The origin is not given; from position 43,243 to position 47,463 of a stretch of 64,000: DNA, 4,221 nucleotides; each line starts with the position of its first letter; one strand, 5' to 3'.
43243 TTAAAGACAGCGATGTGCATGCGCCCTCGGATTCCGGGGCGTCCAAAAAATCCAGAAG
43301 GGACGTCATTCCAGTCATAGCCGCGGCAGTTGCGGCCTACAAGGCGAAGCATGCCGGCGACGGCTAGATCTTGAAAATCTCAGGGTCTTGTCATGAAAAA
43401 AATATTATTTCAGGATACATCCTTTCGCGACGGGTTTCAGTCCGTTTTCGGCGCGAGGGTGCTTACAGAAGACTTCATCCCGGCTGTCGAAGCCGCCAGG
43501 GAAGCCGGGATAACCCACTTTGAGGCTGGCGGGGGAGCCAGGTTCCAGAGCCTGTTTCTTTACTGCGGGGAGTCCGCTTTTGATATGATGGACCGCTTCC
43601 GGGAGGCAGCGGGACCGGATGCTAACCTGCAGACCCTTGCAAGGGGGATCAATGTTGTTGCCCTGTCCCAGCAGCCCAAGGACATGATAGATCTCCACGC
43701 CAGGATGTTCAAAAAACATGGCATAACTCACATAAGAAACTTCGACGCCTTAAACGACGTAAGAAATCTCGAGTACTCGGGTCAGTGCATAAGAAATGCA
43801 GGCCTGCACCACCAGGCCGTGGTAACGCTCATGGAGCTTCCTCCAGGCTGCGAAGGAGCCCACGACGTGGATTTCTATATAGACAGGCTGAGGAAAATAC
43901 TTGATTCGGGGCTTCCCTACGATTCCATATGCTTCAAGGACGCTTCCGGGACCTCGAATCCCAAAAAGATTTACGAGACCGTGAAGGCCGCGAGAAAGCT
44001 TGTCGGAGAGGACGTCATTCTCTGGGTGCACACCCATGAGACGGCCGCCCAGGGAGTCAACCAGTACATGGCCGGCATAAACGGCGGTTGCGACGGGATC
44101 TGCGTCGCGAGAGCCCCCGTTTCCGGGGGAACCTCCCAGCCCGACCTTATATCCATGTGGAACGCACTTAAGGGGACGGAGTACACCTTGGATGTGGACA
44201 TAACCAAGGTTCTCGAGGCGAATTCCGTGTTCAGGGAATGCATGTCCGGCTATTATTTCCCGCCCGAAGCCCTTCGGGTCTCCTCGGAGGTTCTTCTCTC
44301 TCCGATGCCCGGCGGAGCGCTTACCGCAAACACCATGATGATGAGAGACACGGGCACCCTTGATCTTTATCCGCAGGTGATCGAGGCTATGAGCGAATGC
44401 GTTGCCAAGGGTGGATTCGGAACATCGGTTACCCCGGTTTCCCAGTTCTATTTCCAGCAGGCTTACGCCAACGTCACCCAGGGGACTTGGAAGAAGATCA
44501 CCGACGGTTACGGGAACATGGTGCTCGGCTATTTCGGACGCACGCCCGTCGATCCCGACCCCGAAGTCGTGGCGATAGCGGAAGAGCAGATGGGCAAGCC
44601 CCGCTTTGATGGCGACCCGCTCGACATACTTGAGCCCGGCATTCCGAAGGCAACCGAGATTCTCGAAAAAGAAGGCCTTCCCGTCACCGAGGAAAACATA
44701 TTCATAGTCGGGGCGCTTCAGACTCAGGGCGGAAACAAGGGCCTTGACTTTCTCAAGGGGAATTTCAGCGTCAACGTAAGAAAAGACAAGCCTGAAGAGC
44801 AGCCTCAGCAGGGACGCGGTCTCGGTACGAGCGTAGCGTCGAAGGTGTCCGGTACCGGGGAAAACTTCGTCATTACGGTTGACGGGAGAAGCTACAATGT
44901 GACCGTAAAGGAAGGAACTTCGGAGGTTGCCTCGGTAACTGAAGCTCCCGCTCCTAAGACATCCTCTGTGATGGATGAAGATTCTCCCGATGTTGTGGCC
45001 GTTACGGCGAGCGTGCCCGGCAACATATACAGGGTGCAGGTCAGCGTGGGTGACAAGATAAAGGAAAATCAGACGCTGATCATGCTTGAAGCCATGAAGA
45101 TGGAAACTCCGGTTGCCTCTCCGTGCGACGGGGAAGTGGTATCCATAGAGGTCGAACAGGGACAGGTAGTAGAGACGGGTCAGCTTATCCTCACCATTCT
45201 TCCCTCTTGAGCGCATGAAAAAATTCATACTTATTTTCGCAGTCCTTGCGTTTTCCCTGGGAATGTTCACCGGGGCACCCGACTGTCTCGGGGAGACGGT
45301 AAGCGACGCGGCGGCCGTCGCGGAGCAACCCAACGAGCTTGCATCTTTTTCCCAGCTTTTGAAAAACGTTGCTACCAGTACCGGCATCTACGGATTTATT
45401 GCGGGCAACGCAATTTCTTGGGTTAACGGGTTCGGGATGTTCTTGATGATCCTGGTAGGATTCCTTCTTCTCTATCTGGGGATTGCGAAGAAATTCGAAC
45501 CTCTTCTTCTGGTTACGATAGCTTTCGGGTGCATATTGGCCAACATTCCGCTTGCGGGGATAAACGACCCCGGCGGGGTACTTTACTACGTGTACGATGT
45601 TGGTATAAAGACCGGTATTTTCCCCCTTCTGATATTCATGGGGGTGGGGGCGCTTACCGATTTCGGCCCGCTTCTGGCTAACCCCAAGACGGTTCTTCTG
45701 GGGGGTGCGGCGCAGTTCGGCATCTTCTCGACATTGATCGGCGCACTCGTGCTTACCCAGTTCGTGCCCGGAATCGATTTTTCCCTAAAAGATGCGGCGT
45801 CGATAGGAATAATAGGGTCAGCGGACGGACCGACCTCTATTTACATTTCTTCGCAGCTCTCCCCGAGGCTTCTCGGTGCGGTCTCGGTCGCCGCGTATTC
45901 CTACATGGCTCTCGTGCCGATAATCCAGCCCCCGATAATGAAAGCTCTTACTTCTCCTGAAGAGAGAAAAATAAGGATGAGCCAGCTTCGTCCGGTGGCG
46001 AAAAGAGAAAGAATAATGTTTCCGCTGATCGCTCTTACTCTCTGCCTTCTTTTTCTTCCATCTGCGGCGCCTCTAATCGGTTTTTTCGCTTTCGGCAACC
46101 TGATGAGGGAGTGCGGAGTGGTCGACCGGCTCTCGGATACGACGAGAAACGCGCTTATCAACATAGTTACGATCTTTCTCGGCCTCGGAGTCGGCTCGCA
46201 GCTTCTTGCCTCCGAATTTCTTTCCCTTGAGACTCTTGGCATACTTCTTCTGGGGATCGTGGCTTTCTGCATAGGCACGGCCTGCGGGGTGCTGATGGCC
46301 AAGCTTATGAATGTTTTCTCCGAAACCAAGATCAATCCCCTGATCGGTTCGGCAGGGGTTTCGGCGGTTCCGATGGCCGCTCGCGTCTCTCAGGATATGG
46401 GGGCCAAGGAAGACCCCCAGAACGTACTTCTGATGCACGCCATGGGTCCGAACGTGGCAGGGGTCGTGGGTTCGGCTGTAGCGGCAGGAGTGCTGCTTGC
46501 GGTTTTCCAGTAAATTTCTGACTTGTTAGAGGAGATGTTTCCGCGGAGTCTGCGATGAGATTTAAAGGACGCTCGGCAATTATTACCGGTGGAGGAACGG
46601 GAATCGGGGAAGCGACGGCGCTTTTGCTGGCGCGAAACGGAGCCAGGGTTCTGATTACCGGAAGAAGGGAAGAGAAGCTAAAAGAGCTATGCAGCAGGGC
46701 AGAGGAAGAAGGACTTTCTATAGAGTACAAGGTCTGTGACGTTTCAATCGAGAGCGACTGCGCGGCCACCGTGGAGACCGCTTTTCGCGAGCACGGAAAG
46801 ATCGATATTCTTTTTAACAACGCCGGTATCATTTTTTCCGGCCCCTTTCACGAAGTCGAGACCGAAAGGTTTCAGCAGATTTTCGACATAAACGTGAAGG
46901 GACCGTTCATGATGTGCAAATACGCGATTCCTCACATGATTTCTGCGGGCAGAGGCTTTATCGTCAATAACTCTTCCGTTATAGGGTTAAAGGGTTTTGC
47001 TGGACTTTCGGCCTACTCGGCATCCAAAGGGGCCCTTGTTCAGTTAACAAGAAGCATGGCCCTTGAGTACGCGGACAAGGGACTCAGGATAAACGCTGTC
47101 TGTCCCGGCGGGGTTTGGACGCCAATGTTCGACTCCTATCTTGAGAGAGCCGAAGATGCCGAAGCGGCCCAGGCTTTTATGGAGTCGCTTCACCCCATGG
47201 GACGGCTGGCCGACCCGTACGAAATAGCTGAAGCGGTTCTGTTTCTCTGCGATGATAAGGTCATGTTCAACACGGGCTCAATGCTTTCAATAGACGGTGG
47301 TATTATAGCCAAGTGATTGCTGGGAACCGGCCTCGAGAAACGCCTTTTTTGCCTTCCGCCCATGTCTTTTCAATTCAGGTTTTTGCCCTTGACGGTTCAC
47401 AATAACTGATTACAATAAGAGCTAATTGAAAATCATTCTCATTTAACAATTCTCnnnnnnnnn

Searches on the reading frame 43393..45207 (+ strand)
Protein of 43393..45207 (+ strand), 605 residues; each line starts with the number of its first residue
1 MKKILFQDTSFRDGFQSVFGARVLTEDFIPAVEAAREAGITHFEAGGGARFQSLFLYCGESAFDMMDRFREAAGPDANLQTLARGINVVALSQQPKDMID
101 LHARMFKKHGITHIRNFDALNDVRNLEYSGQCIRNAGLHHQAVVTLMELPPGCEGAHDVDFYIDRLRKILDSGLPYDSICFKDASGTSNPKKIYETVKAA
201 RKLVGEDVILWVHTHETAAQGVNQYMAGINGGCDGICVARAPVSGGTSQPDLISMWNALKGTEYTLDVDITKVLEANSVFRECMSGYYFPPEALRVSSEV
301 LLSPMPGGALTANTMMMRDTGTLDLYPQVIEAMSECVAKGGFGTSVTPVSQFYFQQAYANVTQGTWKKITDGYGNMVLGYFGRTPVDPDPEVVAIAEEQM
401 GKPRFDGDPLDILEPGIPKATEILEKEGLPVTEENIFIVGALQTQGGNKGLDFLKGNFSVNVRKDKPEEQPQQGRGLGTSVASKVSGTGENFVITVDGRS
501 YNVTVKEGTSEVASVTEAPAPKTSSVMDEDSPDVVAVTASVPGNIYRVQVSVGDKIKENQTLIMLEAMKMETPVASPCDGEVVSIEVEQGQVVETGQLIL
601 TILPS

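Call 36: search_protein_families(library=ncbifam, proteins=[window:43393-45207:+], max_evalue=1e-10)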
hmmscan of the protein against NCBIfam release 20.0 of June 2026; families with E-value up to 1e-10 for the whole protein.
window:43393-45207:+ (605 aa): 17 families
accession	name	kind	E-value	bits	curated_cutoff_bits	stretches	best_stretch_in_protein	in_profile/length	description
NF006761.0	PRK09282.1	domain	2.9e-92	310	402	1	1-602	1-589/591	pyruvate carboxylase subunit B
TIGR01108.1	oadA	equivalog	1.2e-90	304.7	756.5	1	7-598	2-581/582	sodium-extruding oxaloacetate decarboxylase subunit alpha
NF010643.0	PRK14040.1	subfamily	4.6e-74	249.9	892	1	2-602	5-594/595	oxaloacetate decarboxylase subunit alpha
NF009554.0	PRK12999.1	equivalog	1.1e-70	238.7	965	2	2-365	532-894/1147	pyruvate carboxylase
NF008984.0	PRK12330.1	equivalog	5.6e-67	226.7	827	1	2-507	4-498/500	methylmalonyl-CoA carboxytransferase subunit 5S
NF010644.0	PRK14041.1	equivalog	9.3e-65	219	734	1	3-461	2-444/467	pyruvate carboxylase subunit B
NF008985.0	PRK12331.1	equivalog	5.8e-61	206.6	718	1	1-423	1-416/465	oxaloacetate decarboxylase subunit alpha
TIGR01235.1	pyruv_carbox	equivalog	7.6e-59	199.2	1114.45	2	2-352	529-878/1143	pyruvate carboxylase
NF010645.0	PRK14042.1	equivalog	9.7e-49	166.6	1182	2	1-385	1-377/596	pyruvate carboxylase subunit B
NF009231.0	PRK12581.1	equivalog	1.3e-40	139.4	954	1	4-387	13-391/468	oxaloacetate decarboxylase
NF005117.0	PRK06549.1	equivalog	3.7e-18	66.4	159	1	492-602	5-129/130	acetyl-CoA carboxylase biotin carboxyl carrier protein subunit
NF004173.0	PRK05641.1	equivalog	4.1e-17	63.2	199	1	505-600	52-150/153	putative acetyl-CoA carboxylase biotin carboxyl carrier protein subunit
NF006079.0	PRK08225.1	equivalog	3.5e-16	59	95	1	536-602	3-69/70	acetyl-CoA carboxylase biotin carboxyl carrier protein subunit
NF004547.1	PRK05889.1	equivalog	1.8e-15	56.9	75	1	537-602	5-70/71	biotin/lipoyl-binding carrier protein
TIGR02712.1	urea_carbox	equivalog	3.6e-15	54.8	1303.85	1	526-602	1124-1200/1201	urea carboxylase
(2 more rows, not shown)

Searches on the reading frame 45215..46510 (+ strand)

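Call 36: search_protein_families(library=ncbifam, proteins=[window:45215-46510:+], max_evalue=1e-10)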
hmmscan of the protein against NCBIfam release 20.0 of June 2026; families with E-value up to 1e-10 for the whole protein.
window:45215-46510:+ (432 aa): 5 families
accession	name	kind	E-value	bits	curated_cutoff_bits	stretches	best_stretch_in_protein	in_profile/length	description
TIGR01109.1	Na_pump_decarbB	subfamily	5.1e-166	552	190.6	1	74-426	1-354/354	sodium ion-translocating decarboxylase subunit beta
NF012020.0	PRK15476.1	subfamily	1.2e-155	518.9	820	1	120-429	120-428/433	oxaloacetate decarboxylase subunit beta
NF012019.0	PRK15475.1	subfamily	1.7e-155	518.4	822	1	120-429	120-428/433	oxaloacetate decarboxylase subunit beta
NF012021.0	PRK15477.1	subfamily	1.9e-155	518.2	824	1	120-429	120-428/433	oxaloacetate decarboxylase subunit beta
TIGR03136.1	malonate_biotin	equivalog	5.6e-44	151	596.9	1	123-429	94-394/399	Na+-transporting malonate decarboxylase, carboxybiotin decarboxylase subunit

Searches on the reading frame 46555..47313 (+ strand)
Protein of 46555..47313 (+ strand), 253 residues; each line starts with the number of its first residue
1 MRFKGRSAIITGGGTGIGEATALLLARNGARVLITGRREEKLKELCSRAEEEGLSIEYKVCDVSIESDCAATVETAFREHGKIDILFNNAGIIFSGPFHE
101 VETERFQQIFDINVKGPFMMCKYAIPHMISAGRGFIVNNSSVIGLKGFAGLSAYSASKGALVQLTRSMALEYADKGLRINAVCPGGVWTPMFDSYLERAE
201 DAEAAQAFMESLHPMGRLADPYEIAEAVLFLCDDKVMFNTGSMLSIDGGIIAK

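Call 36: search_protein_families(library=ncbifam, proteins=[window:46555-47313:+], max_evalue=1e-10)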
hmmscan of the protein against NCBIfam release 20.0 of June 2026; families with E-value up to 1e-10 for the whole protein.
window:46555-47313:+ (253 aa): 211 families (the best 25 are shown)
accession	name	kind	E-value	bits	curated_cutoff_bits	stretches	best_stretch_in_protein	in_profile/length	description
NF004791.0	PRK06138.1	equivalog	1.5e-77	260.4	312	1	1-252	1-251/252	SDR family oxidoreductase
NF004818.0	PRK06172.1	equivalog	3.7e-73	246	336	1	1-252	3-252/253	SDR family oxidoreductase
NF005559.1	PRK07231.1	subfamily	6.4e-70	235.5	215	1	2-251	1-248/249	glucose 1-dehydrogenase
NF052558.1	MBtsdlDhBudC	equivalog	3.8e-69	233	270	1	3-252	1-243/250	meso-2,3-butanediol dehydrogenase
NF005681.0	PRK07478.1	subfamily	3e-66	223.4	267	1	2-250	3-249/254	SDR family oxidoreductase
NF053701.1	CsHdxCHCADhChcB2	equivalog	1.7e-61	207.8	350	1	3-252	1-244/245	cis-4-hydroxycyclohexanecarboxylate dehydrogenase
NF009093.0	PRK12429.1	subfamily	6e-59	199.4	258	1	2-252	2-258/259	3-hydroxybutyrate dehydrogenase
TIGR01963.1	PHB_DH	subfamily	2.4e-58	197.4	307.05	1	6-252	2-254/255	3-hydroxybutyrate dehydrogenase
TIGR01830.1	3oxo_ACP_reduc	equivalog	7.4e-58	196.1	297.75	1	8-250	1-238/239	3-oxoacyl-[acyl-carrier-protein] reductase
NF004198.0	PRK05653.1-3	equivalog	7.5e-57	192.6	296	1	3-250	5-246/248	3-oxoacyl-ACP reductase FabG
NF009466.0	PRK12826.1-2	subfamily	1.4e-56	191.8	222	1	6-250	4-244/248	3-oxoacyl-ACP reductase FabG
NF006366.0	PRK08589.1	equivalog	1.7e-56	191.5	386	1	2-252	3-254/272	SDR family oxidoreductase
NF006070.0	PRK08213.1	subfamily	5.4e-56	190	279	1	3-251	10-257/259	gluconate 5-dehydrogenase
NF005469.0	PRK07063.1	equivalog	6.7e-56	189.7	306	1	2-250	4-254/260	SDR family oxidoreductase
TIGR03971.1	SDR_subfam_1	subfamily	9.3e-56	189.1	300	1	3-252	1-270/271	mycofactocin-coupled SDR family oxidoreductase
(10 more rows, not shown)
